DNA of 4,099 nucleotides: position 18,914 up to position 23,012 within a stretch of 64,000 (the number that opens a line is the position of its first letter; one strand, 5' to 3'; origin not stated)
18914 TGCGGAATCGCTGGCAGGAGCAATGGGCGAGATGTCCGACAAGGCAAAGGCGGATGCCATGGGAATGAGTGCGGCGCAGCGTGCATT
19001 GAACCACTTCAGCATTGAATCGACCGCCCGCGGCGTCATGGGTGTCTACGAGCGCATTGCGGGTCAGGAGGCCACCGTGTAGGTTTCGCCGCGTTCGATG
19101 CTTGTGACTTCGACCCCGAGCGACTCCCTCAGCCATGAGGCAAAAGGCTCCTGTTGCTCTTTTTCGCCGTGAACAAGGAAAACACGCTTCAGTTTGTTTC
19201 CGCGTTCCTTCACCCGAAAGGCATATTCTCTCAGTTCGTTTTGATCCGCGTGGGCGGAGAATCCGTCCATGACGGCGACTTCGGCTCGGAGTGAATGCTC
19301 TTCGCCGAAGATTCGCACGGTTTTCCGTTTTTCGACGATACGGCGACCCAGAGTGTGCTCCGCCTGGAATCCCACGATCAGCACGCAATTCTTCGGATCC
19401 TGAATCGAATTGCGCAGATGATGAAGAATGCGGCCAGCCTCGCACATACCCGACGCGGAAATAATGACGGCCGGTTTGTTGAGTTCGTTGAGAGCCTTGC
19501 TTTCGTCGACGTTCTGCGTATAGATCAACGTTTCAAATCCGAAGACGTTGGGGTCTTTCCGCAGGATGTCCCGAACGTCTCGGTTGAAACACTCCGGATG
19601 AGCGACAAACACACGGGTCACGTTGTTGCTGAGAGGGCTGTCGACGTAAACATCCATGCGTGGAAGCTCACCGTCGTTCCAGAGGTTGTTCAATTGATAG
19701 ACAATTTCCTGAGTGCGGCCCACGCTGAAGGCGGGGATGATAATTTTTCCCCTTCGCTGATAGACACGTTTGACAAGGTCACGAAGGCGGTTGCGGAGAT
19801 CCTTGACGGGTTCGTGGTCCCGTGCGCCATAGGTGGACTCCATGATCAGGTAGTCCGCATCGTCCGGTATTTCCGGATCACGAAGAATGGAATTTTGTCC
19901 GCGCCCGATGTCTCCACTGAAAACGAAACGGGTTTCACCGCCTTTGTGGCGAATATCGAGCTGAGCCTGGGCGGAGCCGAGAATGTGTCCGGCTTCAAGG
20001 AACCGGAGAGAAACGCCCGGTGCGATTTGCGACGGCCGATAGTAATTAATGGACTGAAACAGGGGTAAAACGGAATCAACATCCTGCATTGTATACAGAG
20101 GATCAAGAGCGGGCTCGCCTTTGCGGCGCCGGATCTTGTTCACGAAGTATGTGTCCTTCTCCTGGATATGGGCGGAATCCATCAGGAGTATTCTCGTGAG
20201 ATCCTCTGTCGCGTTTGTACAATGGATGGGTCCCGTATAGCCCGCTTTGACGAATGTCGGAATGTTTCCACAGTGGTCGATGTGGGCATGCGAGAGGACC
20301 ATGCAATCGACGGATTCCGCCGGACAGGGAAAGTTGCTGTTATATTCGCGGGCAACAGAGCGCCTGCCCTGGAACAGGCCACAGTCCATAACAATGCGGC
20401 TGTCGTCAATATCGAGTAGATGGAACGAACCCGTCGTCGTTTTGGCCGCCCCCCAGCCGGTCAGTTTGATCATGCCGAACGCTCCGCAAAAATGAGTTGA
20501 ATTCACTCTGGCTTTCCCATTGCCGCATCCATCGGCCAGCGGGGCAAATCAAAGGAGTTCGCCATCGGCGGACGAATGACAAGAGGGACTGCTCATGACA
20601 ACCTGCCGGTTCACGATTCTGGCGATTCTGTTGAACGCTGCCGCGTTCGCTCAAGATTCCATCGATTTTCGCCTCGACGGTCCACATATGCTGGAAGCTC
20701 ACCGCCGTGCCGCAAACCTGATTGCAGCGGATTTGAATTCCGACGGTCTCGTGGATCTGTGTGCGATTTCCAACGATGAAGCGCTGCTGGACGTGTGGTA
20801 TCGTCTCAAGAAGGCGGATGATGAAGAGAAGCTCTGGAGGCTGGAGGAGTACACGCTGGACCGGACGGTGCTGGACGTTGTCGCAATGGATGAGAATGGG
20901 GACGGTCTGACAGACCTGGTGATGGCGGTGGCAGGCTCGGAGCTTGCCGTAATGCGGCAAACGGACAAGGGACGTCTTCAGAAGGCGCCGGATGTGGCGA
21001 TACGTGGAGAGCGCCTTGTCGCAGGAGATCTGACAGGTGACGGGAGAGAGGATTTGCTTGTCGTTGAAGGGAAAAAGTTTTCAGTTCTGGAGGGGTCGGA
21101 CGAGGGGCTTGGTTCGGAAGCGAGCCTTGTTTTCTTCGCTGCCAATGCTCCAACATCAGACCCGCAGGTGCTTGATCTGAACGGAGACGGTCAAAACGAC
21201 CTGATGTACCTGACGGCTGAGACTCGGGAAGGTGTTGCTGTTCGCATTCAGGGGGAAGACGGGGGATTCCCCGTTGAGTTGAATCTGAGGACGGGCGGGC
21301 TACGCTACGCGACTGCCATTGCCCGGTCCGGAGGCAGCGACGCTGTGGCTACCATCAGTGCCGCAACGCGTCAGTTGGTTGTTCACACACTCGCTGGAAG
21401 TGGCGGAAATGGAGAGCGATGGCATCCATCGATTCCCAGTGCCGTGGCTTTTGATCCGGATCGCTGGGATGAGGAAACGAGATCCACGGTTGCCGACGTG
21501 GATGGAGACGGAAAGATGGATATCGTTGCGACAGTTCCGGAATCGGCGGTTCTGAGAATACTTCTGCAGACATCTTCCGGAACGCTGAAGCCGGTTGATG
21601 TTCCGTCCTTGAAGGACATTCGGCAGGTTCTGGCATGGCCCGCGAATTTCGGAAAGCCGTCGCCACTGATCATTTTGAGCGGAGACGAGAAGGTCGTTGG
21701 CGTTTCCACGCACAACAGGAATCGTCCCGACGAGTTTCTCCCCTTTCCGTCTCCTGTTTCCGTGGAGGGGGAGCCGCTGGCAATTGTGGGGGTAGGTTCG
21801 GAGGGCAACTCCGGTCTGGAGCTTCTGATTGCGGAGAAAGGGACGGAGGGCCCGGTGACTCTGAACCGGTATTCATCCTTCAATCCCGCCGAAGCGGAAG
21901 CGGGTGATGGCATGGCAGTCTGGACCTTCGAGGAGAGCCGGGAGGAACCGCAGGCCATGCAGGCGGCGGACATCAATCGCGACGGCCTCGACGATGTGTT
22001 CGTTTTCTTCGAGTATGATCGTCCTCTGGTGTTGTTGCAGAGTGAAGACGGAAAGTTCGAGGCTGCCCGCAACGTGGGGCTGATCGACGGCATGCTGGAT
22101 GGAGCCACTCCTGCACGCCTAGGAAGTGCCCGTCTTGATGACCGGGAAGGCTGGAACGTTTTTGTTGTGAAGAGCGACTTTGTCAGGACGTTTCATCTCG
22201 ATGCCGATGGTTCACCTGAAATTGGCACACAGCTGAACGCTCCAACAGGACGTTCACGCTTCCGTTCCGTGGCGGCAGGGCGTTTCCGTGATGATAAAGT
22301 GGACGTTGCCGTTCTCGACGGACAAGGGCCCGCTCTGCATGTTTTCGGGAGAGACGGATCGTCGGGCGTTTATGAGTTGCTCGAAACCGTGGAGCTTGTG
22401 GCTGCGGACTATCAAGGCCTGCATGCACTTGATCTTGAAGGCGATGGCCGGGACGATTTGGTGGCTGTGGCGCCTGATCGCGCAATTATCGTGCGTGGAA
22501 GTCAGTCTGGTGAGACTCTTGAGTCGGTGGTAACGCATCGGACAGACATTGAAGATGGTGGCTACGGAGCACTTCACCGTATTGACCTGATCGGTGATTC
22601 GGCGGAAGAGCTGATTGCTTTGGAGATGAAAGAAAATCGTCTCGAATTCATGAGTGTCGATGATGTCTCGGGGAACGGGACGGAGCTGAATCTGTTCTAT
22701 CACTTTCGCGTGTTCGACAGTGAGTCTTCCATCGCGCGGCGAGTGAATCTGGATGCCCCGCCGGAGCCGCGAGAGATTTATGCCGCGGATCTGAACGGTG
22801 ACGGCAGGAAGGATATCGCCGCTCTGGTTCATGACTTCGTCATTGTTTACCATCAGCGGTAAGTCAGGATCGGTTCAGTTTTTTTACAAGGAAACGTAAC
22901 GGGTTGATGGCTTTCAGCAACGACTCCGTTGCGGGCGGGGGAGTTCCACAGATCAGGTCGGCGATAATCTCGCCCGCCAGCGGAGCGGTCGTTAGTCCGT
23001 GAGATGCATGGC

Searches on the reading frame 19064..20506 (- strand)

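Call 9: search_protein_families(library=pfam, proteins=[window:19064-20506:-], max_evalue=0.001)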
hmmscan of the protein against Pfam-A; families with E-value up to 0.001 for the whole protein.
window:19064-20506:- (480 aa): 5 families
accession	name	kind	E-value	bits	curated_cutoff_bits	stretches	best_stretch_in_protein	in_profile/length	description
PF10996.14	Beta-Casp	-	1.1e-39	136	27.7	1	265-390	1-120/120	Beta-Casp domain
PF07521.17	RMMBL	-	9.7e-15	54.8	21.6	1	405-467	3-60/63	Zn-dependent metallo-hydrolase RNA specificity domain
PF00753.33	Lactamase_B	-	7.8e-10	39.4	22.7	1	29-219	9-162/196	Metallo-beta-lactamase superfamily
PF16661.11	Lactamase_B_6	-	3.7e-09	36.7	27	1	30-179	1-145/193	Metallo-beta-lactamase superfamily domain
PF12706.13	Lactamase_B_2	-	8e-07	29.3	27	1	37-102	2-68/200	Beta-lactamase superfamily domain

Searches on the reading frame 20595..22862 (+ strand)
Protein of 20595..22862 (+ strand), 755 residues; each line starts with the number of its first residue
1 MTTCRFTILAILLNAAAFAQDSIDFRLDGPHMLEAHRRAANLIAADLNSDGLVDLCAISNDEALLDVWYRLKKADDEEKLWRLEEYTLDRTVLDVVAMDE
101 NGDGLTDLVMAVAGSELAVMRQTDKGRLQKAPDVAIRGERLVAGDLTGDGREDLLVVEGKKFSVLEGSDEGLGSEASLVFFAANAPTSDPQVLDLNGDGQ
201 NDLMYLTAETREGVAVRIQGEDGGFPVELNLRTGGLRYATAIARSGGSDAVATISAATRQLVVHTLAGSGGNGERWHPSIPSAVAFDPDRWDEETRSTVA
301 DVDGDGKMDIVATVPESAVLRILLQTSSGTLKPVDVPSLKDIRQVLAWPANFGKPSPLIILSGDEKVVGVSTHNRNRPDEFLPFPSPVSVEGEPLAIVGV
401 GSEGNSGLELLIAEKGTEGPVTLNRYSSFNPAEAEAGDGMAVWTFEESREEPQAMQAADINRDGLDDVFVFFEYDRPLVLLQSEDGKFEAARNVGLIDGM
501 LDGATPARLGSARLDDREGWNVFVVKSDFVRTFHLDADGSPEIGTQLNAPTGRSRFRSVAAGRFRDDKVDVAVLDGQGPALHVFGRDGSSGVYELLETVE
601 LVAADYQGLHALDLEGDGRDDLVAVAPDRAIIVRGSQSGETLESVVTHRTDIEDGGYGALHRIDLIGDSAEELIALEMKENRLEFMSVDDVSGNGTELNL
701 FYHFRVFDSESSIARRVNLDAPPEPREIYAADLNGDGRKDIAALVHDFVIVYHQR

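Call 9: search_protein_families(library=pfam, proteins=[window:20595-22862:+], max_evalue=0.001)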
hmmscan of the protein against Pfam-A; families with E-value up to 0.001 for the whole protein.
window:20595-22862:+ (755 aa): 4 families
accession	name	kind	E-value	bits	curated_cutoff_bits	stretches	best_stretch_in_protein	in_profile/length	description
PF13517.12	FG-GAP_3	-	1.4e-32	112.5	26.9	3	145-204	1-60/61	FG-GAP-like repeat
PF01839.29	FG-GAP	-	7.7e-25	86.8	22.1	1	298-317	6-25/37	FG-GAP repeat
PF12256.14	TcdB_toxin_midN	-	1.7e-09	37.7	24.8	0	280-322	13-55/181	Insecticide toxin TcdB middle/N-terminal region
PF15907.11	Itfg2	-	0.00088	19.1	27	0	40-127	76-165/330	Integrin-alpha FG-GAP repeat-containing protein 2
